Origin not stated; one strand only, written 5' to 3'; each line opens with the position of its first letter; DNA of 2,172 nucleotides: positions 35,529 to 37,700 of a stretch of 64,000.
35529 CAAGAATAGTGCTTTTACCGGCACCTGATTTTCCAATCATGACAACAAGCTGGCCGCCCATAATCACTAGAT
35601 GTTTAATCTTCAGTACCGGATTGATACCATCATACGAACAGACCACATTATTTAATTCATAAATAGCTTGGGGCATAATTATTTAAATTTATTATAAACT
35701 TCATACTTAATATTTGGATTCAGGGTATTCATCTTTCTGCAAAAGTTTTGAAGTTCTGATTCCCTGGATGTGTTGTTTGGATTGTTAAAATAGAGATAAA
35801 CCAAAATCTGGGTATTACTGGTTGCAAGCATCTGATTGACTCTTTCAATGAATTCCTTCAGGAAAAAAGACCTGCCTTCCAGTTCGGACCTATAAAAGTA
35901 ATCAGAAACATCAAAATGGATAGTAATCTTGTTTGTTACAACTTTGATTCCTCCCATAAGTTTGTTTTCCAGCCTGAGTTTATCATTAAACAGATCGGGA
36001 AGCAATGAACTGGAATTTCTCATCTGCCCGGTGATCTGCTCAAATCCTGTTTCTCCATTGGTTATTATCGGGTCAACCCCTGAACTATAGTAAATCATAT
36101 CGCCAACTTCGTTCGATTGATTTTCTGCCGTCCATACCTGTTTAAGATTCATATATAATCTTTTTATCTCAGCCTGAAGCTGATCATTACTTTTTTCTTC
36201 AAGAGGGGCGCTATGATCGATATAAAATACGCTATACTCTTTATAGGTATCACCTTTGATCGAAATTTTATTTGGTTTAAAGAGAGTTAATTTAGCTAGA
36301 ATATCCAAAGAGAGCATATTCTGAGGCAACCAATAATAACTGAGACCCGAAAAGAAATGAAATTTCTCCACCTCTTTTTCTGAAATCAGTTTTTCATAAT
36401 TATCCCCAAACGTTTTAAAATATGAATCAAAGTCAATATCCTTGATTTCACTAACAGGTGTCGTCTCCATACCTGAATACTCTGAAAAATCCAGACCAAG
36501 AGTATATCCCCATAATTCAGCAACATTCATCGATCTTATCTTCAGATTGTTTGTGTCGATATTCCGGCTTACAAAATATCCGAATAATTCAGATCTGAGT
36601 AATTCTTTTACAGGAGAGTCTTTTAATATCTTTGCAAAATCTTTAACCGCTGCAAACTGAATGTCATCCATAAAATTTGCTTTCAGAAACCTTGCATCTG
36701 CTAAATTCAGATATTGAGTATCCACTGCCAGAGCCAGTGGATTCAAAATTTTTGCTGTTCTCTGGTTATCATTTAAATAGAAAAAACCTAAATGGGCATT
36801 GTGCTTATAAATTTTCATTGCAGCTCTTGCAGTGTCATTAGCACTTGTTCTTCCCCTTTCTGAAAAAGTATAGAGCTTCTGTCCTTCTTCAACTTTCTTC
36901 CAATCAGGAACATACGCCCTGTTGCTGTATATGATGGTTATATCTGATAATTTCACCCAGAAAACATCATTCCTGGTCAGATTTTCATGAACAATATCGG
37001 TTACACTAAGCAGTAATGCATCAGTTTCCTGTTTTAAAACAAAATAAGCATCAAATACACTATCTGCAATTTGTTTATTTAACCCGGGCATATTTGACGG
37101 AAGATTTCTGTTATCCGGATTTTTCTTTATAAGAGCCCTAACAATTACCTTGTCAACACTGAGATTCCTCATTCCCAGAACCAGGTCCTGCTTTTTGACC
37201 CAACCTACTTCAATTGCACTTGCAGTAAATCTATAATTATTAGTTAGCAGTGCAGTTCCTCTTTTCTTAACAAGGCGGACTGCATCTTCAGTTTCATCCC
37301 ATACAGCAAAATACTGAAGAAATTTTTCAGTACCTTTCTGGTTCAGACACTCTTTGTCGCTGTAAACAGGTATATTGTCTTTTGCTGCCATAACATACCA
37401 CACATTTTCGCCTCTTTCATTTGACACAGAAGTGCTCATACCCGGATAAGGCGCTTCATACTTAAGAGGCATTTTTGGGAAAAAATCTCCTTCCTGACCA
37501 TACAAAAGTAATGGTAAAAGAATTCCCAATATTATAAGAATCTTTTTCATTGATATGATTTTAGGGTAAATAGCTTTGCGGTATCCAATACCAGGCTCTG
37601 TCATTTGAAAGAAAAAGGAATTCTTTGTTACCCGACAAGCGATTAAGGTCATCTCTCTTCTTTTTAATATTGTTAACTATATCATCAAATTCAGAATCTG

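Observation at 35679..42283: Three tandem paralogues of an uncharacterised exported family; a vWA/MIDAS domain is present in two and absent in the third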

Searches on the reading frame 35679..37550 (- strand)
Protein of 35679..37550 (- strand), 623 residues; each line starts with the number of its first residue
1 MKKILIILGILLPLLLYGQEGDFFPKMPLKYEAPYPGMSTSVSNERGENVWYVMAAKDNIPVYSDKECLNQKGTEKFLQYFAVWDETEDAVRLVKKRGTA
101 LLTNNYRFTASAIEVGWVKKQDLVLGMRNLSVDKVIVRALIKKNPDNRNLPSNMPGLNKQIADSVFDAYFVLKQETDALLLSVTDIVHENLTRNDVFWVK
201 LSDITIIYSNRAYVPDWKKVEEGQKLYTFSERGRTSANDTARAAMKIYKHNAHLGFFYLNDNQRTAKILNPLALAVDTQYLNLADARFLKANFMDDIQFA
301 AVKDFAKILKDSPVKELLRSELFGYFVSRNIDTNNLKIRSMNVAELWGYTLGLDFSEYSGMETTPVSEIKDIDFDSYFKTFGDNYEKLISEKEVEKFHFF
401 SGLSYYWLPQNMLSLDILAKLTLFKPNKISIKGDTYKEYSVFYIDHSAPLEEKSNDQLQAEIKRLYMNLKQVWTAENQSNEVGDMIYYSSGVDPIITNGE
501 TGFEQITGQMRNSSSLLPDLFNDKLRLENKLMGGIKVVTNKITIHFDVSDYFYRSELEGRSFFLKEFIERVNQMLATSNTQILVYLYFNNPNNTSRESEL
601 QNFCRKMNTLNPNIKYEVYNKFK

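Call 4: search_protein_families(library=pfam, proteins=[window:35679-37550:-], max_evalue=0.01)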
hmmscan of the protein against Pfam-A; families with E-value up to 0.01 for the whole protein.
window:35679-37550:- (623 aa): 2 families
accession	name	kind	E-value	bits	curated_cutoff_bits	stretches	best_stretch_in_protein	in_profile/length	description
PF17643.6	TssR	-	4.4e-07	30.4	25.7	1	26-125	2-102/102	TssR protein N-terminal barrel domain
PF20781.2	TssR_C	-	2.6e-05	24.9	25.7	1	318-413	34-140/141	TssR C-terminal domain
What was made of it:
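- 35679..37550 (-): Copy C: 623-aa conserved TssR-derived type. It has the TssR N barrel and TssR_C module, no inserted vWA, and a C-terminal ~185-aa vWA-fold domain with a degenerate MIDAS (D445-H-S447). Pfam TssR N 30.4 and TssR_C 24.9 bits (call 4).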

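Call 16: search_protein_families(library=ncbifam, proteins=[window:35679-37550:-], max_evalue=0.01)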
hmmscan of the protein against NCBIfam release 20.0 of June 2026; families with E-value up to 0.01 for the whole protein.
window:35679-37550:- (623 aa): 0 families

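Call 31: find_homologous_proteins(query=window:35679-37550:-, max_evalue=0.001)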
Query window:35679-37550:- (623 aa): 10 proteins with E <= 0.001 among 8000 candidates.
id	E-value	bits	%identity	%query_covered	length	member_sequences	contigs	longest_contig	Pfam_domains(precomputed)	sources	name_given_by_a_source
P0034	0.0e+0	1405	100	100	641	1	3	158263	PF17643.7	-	-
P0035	0.0e+0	1099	77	99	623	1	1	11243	-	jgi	jgi:hypothetical protein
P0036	0.0e+0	1069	74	99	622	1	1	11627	-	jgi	jgi:hypothetical protein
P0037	5.6e-294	994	70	99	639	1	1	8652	PF17643.7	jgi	jgi:hypothetical protein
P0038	1.2e-279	947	66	99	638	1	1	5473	-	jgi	jgi:hypothetical protein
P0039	2.0e-274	930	64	98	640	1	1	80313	-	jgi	jgi:hypothetical protein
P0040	1.1e-235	802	59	99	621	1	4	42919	-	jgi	jgi:hypothetical protein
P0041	3.3e-219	748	54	99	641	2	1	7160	-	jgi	-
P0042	1.2e-215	736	54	98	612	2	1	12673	-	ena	-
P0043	8.7e-6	43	27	31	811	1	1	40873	PF20782.4,PF20781.3,PF17643.7,PF00092.35,PF20780.3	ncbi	ncbi:MAG: type VI secretion system protein TssR domain-containing protein [Flavobacteriales bacteriu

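Call 49: predict_structure(alignment_id=A2)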
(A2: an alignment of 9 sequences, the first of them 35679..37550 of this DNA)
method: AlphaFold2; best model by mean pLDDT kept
length: 623 residues; sequences in the alignment: 9
mean_pLDDT: 55.5   pTM: 0.40
mean pLDDT of the five models: 55.5, 45.8, 44.1, 43.9, 42.7
residues with pLDDT >= 90: 13; 70-90: 188; 50-70: 148; < 50: 274
segments of 3 or more residues with pLDDT < 50: 1-49, 127-135, 162-166, 185-189, 209-211, 220-284, 291-315, 343-432, 448-451, 514-516, 559-561, 621-623
pLDDT, mean of each block of 10 residues (from residue 1): 42 30 34 29 33 80 91 87 76 77 57 84 60 46 59 64 53 76 53 72 61 51 43 34 30 37 39 34 48 44 38 46 53 57 44 32 23 26 28 25 35 28 23 72 68 66 79 76 81 73 79 56 62 73 79 58 69 75 78 66 78 77 41
secondary structure, 60 per line:
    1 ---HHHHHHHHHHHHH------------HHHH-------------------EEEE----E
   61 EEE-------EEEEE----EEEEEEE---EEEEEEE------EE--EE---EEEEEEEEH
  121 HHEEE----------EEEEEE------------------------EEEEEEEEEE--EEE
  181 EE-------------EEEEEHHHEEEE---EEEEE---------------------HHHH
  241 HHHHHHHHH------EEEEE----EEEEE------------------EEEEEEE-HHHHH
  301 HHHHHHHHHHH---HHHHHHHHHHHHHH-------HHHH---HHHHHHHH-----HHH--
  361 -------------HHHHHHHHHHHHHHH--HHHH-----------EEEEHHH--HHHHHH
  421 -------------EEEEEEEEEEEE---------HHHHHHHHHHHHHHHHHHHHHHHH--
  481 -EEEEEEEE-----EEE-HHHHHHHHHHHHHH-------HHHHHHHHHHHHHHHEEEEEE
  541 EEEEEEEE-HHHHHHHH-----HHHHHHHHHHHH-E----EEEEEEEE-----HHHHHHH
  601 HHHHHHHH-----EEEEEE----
elements in order (helices of 4 or more, strands of 3 or more residues): H4-16 H29-32 E52-55 E60-63 E71-75 E80-86 E90-96 E112-119 E123-125 E136-141 E166-175 E178-182 E196-200 E204-207 E211-215 H237-249 E256-260 E265-269 E288-294 H296-311 H315-328 H336-339 H343-350 H374-388 H391-394 E406-409 H415-420 E434-445 H455-478 E482-489 E495-497 H499-512 H520-534 E535-548 H550-557 H563-574 E581-588 H594-608 E614-619
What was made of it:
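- Tried and rejected: Only residues about 50-125 and 435-620 are usable (call 49).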

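Call 54: fold_search(model_id=the predicted structure, library=pdb)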
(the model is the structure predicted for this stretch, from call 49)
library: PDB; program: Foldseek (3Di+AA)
matches with E <= 10: 863; with E <= 0.001: 9
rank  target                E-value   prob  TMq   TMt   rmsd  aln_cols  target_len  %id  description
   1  9a7d_A                5.2e-05  0.98  0.11  0.12  15.0       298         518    9  Integrative model of YRVJ-YACD by crosslinking MS and deep learning (released 2024-09-18)
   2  4cr2_W                1.3e-04  1.00  0.20  0.50   5.6       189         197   15  Deep classification of a large cryo-EM dataset defines the conformational landscape of the 26S proteasome (released 2014-04-02)
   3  8jtl_A                1.8e-04  1.00  0.21  0.55   5.3       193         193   13  Structure of OY phytoplasma SAP05 binding with AtRpn10 (released 2023-07-12)
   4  8amz_W                2.3e-04  1.00  0.20  0.52   5.5       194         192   12  Spinach 19S proteasome (released 2022-08-24)
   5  8jtk_B                2.6e-04  1.00  0.19  0.47   6.3       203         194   13  Structure of AYWB phytoplasma SAP05 recognizing AtRpn10 (released 2023-07-19)
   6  8j4a_B                2.7e-04  1.00  0.20  0.50   6.0       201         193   12  Crystal structure of OY phytoplasma SAP05 in complex with AtRPN10 (released 2024-02-28)
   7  5ivw_0                4.7e-04  1.00  0.20  0.53   5.7       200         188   10  Human core TFIIH bound to DNA within the PIC (released 2016-05-18)
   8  8pfd_B                6.3e-04  1.00  0.20  0.54   5.5       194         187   12  Crystal structure of binary complex between Aster yellows witches'-broom phytoplasma effector SAP05 and the von Willeb (released 2023-07-05)
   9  8ebs_E                9.6e-04  1.00  0.18  0.30  19.4       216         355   12  Initial DNA-lesion (Cy5) binding by XPC and TFIIH (released 2023-04-19)
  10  1qc5_B                1.1e-03  1.00  0.18  0.45   6.3       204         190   10  I Domain from Integrin Alpha1-Beta1 (released 2000-05-17)
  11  1ck4_B                1.2e-03  0.99  0.18  0.44   6.5       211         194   12  CRYSTAL STRUCTURE OF RAT A1B1 INTEGRIN I-DOMAIN. (released 2000-05-03)
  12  3h41                  1.5e-03  0.95  0.11  0.19  11.7       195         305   13  CRYSTAL STRUCTURE OF A NLPC/P60 FAMILY PROTEIN (BCE_2878) FROM BACILLUS CEREUS ATCC 10987 AT 1.79 A RESOLUTION (released 2009-05-05)
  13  2iue_MODEL_1_A        1.6e-03  1.00  0.19  0.45   6.7       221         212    9  Pactolus I-domain: Functional Switching of the Rossmann Fold (released 2007-06-05)
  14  6o9l_6                1.7e-03  0.99  0.18  0.27  19.9       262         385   12  Human holo-PIC in the closed state (released 2019-05-29)
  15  7lsy_B                2.0e-03  1.00  0.19  0.23   6.2       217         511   14  NHEJ Short-range synaptic complex (released 2021-04-14)
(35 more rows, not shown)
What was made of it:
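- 35679..37550 (-): Foldseek on the tail is in call 54.
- Checked: Its AF2 model, at moderate confidence (pLDDT about 56-81 in the tail), matches vWA folds (Rpn10, TFIIH p44, integrin I domains; Foldseek E 1e-4 to 1e-3, target TM about 0.5; call 54).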

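Call 55: search_protein_representatives(alignment_id=A2)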
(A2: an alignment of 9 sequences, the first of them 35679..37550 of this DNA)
Query: 9 sequences, 622 profile positions. Proteins with E-value up to 0.001 (for the whole library): 211; up to 1e-10: 36; up to 1e-30: 16. The best 150 are listed.
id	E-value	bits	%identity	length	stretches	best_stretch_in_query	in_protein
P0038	0.0e+00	1144.5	-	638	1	1-621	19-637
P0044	1.0e-140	486.7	-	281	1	341-620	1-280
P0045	1.3e-125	436.8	-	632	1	5-621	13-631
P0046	2.5e-119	416.0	-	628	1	3-621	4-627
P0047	6.2e-114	398.2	-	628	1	1-621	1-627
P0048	1.5e-105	370.5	-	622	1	8-621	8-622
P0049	1.1e-102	361.1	-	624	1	2-621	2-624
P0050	2.6e-83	297.0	-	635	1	84-590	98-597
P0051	3.8e-83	296.5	-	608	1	24-621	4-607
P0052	6.2e-81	289.2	-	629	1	10-590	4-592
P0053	3.3e-67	243.8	-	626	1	15-588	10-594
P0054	5.4e-62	226.6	-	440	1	185-621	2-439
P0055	5.9e-59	216.6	-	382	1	6-377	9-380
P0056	1.7e-53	198.5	-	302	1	340-621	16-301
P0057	5.6e-35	137.4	-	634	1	25-586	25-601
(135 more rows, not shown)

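Call 58: find_encoding_contigs(protein=P0039, flank=10000, max_places=2)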
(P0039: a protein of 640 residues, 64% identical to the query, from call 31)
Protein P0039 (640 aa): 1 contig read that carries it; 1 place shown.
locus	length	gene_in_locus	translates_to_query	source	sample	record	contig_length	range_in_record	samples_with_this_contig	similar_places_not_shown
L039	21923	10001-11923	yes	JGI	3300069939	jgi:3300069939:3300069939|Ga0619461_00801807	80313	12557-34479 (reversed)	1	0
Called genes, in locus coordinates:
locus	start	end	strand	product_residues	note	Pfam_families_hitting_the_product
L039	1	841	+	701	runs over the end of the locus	PF13517:FG-GAP_3 (faint), PF06580:His_kinase, PF02518:HATPase_c (weak)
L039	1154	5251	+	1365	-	PF18657:YDG, PF09527:ATPase_gene1 (faint), PF18657:YDG, PF18962:Por_Secre_tail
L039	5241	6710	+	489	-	-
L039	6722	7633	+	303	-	PF18911:PKD_4, PF00801:PKD (faint)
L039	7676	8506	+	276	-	PF17643:TssR (weak)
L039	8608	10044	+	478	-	PF20782:TssR_VWA, PF20781:TssR_C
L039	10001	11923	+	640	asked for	-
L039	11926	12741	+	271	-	PF00005:ABC_tran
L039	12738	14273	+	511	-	-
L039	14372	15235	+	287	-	PF00481:PP2C, PF13672:PP2C_2, PF07228:SpoIIE (faint)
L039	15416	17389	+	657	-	PF00069:Pkinase, PF07714:PK_Tyr_Ser-Thr, PF01636:APH (faint), PF03109:ABC1 (weak), PF17667:Pkinase_fungal (weak), PF03781:FGE-sulfatase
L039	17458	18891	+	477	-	PF01582:TIR (weak), PF13676:TIR_2, PF07228:SpoIIE (weak)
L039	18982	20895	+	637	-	PF02026:RyR, PF07228:SpoIIE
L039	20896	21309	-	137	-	-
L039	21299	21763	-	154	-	-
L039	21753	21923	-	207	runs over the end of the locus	PF14697:Fer4_21 (faint), PF12797:Fer4_2 (faint), PF12837:Fer4_6 (weak), PF13237:Fer4_10 (weak), PF00037:Fer4 (weak), PF12838:Fer4_7, PF13187:Fer4_9 (weak)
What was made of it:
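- The single vWA-type gene in L039 is also split (call 58).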

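Call 62: search_protein_families(library=padloc, proteins=[window:35679-37550:-], max_evalue=0.001)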
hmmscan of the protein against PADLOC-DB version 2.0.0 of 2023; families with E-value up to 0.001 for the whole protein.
window:35679-37550:- (623 aa): 0 families

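Call 68: find_encoding_contigs(protein=P0043, flank=10000, max_places=1)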
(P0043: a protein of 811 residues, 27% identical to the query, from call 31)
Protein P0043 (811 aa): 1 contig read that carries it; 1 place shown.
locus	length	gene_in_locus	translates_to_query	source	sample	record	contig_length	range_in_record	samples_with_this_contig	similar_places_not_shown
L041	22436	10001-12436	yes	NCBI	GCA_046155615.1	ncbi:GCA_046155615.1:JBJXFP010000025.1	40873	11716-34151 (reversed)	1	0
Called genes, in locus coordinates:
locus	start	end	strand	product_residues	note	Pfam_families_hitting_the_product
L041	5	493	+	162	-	PF17561:TssO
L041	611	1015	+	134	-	-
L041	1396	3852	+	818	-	-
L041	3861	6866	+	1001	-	PF19081:Ig_7 (faint), PF19408:PKD_6 (faint), PF18911:PKD_4 (weak), PF18962:Por_Secre_tail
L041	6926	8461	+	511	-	-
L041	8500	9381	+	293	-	PF00801:PKD (faint), PF18911:PKD_4 (weak)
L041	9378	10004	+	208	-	-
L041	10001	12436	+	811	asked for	PF17643:TssR, PF00092:VWA (faint), PF20780:TssR_M (weak), PF20782:TssR_VWA, PF20781:TssR_C (weak)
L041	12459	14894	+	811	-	PF00005:ABC_tran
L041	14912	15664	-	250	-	PF13085:Fer2_3, PF13187:Fer4_9 (faint), PF13534:Fer4_17 (faint), PF13183:Fer4_8, PF13237:Fer4_10 (weak), PF12838:Fer4_7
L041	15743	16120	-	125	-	PF13366:PDDEXK_3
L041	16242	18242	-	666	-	PF00890:FAD_binding_2, PF01266:DAO, PF07992:Pyr_redox_2 (faint), PF02910:Succ_DH_flav_C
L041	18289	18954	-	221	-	-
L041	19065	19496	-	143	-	PF00692:dUTPase, PF22769:DCD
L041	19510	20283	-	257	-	PF00378:ECH_1, PF16113:ECH_2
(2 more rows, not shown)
